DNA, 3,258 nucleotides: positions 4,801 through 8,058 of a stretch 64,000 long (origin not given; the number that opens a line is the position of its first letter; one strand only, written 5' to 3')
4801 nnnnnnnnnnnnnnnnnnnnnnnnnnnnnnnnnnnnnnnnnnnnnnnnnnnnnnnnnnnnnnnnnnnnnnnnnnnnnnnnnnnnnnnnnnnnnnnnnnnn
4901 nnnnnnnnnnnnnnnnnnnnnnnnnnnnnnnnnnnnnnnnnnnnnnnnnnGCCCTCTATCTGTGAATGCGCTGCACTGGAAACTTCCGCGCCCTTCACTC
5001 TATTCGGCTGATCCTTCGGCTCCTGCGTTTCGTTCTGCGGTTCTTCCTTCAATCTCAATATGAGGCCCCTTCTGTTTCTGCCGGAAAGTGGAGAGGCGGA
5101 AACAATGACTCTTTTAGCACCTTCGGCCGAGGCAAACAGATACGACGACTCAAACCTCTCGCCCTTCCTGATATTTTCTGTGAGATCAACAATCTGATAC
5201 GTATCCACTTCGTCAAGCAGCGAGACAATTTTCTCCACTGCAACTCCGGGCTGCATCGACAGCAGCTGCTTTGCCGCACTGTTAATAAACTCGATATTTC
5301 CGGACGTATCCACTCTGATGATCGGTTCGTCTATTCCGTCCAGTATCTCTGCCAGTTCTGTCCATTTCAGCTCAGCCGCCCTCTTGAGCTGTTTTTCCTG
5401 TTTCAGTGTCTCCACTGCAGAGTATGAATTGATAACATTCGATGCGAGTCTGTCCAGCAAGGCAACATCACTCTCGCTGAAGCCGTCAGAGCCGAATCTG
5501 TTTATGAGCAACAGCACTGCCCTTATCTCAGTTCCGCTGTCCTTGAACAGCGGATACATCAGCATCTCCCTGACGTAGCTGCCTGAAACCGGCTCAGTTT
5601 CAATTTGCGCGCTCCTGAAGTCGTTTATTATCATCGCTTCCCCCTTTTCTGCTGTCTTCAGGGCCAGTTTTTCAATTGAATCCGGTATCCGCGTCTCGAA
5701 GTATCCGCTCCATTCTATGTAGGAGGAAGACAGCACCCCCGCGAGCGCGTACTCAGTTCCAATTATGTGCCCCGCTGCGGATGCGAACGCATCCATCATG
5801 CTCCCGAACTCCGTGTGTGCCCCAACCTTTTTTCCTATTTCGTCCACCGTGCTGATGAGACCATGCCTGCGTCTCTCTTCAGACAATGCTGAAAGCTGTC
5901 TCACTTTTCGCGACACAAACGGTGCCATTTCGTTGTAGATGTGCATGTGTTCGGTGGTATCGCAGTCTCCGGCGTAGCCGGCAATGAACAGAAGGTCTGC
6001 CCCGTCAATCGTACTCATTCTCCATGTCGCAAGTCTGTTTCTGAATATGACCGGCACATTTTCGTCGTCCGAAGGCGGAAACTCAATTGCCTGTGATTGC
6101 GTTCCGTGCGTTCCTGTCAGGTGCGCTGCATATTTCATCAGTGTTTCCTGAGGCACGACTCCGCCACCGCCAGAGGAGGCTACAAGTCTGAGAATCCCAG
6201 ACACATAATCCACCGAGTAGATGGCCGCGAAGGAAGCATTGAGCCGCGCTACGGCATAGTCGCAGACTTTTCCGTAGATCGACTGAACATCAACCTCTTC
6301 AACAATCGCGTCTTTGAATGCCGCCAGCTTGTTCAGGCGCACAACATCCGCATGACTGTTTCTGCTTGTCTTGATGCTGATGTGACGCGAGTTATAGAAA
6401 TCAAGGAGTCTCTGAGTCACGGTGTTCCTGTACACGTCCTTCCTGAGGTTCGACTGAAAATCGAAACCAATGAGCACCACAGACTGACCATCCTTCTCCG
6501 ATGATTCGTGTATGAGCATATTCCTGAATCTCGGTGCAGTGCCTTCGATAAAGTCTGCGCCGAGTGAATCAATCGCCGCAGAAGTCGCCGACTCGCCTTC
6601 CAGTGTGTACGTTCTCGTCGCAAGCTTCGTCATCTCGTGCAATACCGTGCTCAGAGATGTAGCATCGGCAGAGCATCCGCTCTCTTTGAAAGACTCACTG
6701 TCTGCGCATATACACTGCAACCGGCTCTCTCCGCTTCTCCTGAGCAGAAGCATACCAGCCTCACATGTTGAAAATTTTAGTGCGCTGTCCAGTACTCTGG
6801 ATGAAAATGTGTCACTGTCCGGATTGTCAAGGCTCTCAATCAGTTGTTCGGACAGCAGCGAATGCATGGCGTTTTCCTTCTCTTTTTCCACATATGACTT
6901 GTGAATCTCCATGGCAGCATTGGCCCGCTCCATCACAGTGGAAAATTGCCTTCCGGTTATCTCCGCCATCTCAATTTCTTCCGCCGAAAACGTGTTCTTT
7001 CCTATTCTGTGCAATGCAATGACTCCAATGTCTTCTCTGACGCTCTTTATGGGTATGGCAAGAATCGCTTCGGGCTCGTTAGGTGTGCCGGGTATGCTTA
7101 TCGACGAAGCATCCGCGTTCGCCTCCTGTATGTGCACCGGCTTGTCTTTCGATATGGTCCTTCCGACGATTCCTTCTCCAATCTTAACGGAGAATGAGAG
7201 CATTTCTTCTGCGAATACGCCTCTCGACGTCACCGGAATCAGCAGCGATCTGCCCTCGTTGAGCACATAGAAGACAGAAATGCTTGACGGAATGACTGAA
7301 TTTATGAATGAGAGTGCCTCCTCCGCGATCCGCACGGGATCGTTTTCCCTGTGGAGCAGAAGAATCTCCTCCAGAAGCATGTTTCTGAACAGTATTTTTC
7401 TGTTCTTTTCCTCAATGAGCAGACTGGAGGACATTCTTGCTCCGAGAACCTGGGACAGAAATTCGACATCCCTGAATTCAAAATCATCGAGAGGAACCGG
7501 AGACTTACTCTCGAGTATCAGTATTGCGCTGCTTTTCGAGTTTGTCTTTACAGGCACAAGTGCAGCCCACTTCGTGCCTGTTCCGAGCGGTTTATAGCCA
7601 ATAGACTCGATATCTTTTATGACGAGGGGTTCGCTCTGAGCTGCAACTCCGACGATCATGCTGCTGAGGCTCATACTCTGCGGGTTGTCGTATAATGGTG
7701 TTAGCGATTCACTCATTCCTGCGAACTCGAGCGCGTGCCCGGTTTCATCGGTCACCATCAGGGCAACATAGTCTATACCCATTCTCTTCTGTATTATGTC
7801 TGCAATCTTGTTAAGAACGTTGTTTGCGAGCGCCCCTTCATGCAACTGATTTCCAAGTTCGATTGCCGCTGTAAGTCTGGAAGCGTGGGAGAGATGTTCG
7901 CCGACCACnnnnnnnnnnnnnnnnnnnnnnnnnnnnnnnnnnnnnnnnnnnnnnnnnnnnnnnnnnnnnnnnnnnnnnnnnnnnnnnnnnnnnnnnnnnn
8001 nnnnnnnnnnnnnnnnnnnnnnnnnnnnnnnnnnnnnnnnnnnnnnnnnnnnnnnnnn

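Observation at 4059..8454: Giant cytoplasmic multi-GAF/PAS sensor ending in a DUF835-like domain, followed by a Zn-ribbon gene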

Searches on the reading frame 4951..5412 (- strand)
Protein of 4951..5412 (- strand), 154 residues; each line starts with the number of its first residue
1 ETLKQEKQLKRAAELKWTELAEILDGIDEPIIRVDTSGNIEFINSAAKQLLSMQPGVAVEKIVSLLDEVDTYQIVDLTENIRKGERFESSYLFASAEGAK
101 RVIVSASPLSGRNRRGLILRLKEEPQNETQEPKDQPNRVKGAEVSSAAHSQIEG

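Call 19: search_protein_families(library=pfam, proteins=[window:4951-5412:-], max_evalue=1)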
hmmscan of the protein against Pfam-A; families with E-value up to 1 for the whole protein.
seq(154 aa): 6 families
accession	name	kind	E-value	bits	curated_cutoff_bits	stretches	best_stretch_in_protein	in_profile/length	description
PF00989.32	PAS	-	0.00016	22.1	22.6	1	19-70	2-54/113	PAS fold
PF13188.13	PAS_8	-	0.00026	21.2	21.8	1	20-69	3-50/65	PAS domain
PF24820.1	Diguanyl_cycl_sensor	-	0.013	15.9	28.1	1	25-54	3-32/109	Diguanylate cyclase-like sensor domain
PF13426.13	PAS_9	-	0.047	14.4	27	1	31-109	4-84/103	PAS domain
PF08448.16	PAS_4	-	0.066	13.9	23.1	1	24-109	1-88/110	PAS fold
PF01797.21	Y1_Tnp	-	0.17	12.5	23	1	50-102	56-112/121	Transposase IS200 like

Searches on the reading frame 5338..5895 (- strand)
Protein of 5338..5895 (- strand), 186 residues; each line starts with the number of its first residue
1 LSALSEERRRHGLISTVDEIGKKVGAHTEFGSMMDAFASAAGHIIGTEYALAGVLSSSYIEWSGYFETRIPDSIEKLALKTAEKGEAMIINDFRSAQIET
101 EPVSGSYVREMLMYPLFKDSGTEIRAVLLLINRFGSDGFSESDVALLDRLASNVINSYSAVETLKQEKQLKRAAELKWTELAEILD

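Call 19: search_protein_families(library=pfam, proteins=[window:5338-5895:-], max_evalue=1)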
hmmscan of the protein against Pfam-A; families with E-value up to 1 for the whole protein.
seq(186 aa): 2 families
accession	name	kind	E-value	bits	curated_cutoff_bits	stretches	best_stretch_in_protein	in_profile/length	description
PF13185.12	GAF_2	-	1.6e-05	25.6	28.6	1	33-153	7-130/136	GAF domain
PF01590.32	GAF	-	0.0033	18.4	22.4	1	66-154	47-129/133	GAF domain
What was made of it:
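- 5437..5799 (-): GAF domain (aa 886-1006), sub-threshold. GAF_2 E 1.6e-5, 25.6 bits against a gathering score of 28.6 (call 19)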

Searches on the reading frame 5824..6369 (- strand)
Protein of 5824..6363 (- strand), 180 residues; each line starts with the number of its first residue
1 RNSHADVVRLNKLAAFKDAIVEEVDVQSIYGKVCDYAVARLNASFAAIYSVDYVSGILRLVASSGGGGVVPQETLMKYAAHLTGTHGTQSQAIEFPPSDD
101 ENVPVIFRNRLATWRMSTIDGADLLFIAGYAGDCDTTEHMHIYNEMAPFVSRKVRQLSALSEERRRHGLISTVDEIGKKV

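Call 19: search_protein_families(library=pfam, proteins=[window:5824-6363:-], max_evalue=1)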
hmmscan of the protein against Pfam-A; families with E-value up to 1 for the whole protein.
seq(180 aa): 0 families

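Call 61: search_protein_families(library=pfam, alignment_id=A8, max_evalue=1)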
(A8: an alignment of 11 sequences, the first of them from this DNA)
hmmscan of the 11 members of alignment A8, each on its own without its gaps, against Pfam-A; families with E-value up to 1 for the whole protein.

A. member 1, seq(176 aa): 0 families

B. families by the number of members that match (of 11 scanned): 4 families
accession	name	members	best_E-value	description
PF13492.12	GAF_3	3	0.013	GAF domain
PF04099.18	Sybindin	1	0.021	Sybindin-like family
PF10911.13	T7-like_Y65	1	0.15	Bacteriophage T7-like gene 6.5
PF16342.10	DUF4972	1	0.22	Domain of unknown function (DUF4972)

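Call 63: search_solved_structures(query=A8, max_evalue=10)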
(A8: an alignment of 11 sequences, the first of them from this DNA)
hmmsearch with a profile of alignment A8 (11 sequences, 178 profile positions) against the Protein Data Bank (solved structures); distinct sequences matched with E-value up to 10: 4.
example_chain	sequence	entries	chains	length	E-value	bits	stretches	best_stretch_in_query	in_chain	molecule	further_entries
5djn_A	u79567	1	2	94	0.45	13.7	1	137-171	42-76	Kinesin-like protein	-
3ci6_A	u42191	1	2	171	0.54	13.4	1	33-109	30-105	Phosphoenolpyruvate-protein phosphotransferase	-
5djo_A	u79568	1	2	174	0.7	13.1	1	137-171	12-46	Kinesin-like protein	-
1pls_A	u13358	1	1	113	1.8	11.7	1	94-140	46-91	PLECKSTRIN HOMOLOGY DOMAIN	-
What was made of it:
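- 5860..6909 (-): Two poorly conserved GAF-sized segments, U1 (aa 516-705) and U2 (aa 706-865). U2 is possibly a degenerate GAF. U1 is unassigned. For U2, 3 of 11 orthologues hit GAF_3 weakly (E 0.013, call 61), and the PDB GAF 3ci6 scores E 0.54 (call 63).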

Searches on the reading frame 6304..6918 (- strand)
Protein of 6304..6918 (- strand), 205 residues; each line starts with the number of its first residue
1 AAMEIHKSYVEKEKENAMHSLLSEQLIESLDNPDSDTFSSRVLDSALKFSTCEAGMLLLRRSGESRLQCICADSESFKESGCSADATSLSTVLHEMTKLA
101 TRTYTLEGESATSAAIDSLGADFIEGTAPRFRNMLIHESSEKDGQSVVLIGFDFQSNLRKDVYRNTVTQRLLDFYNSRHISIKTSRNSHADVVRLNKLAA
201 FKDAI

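Call 19: search_protein_families(library=pfam, proteins=[window:6304-6918:-], max_evalue=1)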
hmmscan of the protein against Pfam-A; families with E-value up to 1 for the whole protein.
seq(205 aa): 0 families

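Call 60: search_protein_families(library=pfam, alignment_id=A7, max_evalue=1)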
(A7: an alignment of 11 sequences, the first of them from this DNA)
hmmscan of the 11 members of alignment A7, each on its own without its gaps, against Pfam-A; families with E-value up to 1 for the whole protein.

A. member 1, seq(191 aa): 0 families

B. families by the number of members that match (of 11 scanned): 5 families
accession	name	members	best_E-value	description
PF24980.1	LSU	1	0.036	Response to Low Sulfur (LSU) family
PF24122.1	Cas8b_C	1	0.087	Type I-B CRISPR Cas8b C-terminal domain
PF05304.18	DUF728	1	0.13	Protein of unknown function (DUF728)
PF09778.15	Guanylate_cyc_2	1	0.14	Guanylylate cyclase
PF06273.16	eIF-4B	1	0.25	Plant specific eukaryotic initiation factor 4B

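Call 62: search_solved_structures(query=A7, max_evalue=10)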
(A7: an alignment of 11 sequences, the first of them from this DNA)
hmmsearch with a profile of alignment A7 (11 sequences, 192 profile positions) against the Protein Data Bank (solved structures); distinct sequences matched with E-value up to 10: 1.
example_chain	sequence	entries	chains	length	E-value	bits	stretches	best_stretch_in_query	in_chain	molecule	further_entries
8ap6_H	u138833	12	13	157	1.4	11.8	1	38-90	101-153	ATPTB4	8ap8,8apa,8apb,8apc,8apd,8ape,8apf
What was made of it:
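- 5860..6909 (-): U1 gave no hit (calls 19, 60, 62).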

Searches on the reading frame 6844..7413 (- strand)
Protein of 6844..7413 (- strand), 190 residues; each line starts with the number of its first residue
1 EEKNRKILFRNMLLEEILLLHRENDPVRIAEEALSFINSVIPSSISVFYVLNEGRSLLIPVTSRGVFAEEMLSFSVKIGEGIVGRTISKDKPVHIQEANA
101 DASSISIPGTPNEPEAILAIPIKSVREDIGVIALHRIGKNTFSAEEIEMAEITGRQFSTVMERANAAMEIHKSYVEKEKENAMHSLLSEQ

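Call 19: search_protein_families(library=pfam, proteins=[window:6844-7413:-], max_evalue=1)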
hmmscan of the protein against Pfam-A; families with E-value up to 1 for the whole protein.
seq(190 aa): 5 families
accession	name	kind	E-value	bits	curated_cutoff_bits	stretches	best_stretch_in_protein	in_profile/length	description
PF13185.12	GAF_2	-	1.9e-12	48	28.6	1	25-162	3-136/136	GAF domain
PF13492.12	GAF_3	-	6.2e-12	46.5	27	1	29-163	5-129/129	GAF domain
PF01590.32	GAF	-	1.3e-07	32.6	22.4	1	28-159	4-131/133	GAF domain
PF12616.13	DUF3775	-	0.15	12.5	27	1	126-150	14-38/73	Protein of unknown function (DUF3775)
PF10733.14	DUF2525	-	0.16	12.5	27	0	141-166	20-45/60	Protein of unknown function (DUF2525)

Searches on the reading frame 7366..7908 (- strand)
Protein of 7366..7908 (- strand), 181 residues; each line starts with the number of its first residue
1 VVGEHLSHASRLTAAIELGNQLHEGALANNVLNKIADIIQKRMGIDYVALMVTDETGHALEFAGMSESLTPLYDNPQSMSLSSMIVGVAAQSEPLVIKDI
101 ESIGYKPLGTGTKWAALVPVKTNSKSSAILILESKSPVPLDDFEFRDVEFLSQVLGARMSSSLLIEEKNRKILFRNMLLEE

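Call 19: search_protein_families(library=pfam, proteins=[window:7366-7908:-], max_evalue=1)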
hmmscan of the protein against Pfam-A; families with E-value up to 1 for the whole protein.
seq(181 aa): 2 families
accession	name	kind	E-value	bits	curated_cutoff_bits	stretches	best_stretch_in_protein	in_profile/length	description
PF01590.32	GAF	-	4.4e-06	27.7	22.4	1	31-160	5-130/133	GAF domain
PF13185.12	GAF_2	-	0.0058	17.3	28.6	1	31-154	7-127/136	GAF domain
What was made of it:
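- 7426..7818 (-): GAF domain 1 (aa 213-342). PF01590 E 4.4e-6, 27.7 bits against a gathering score of 22.4 (call 19)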
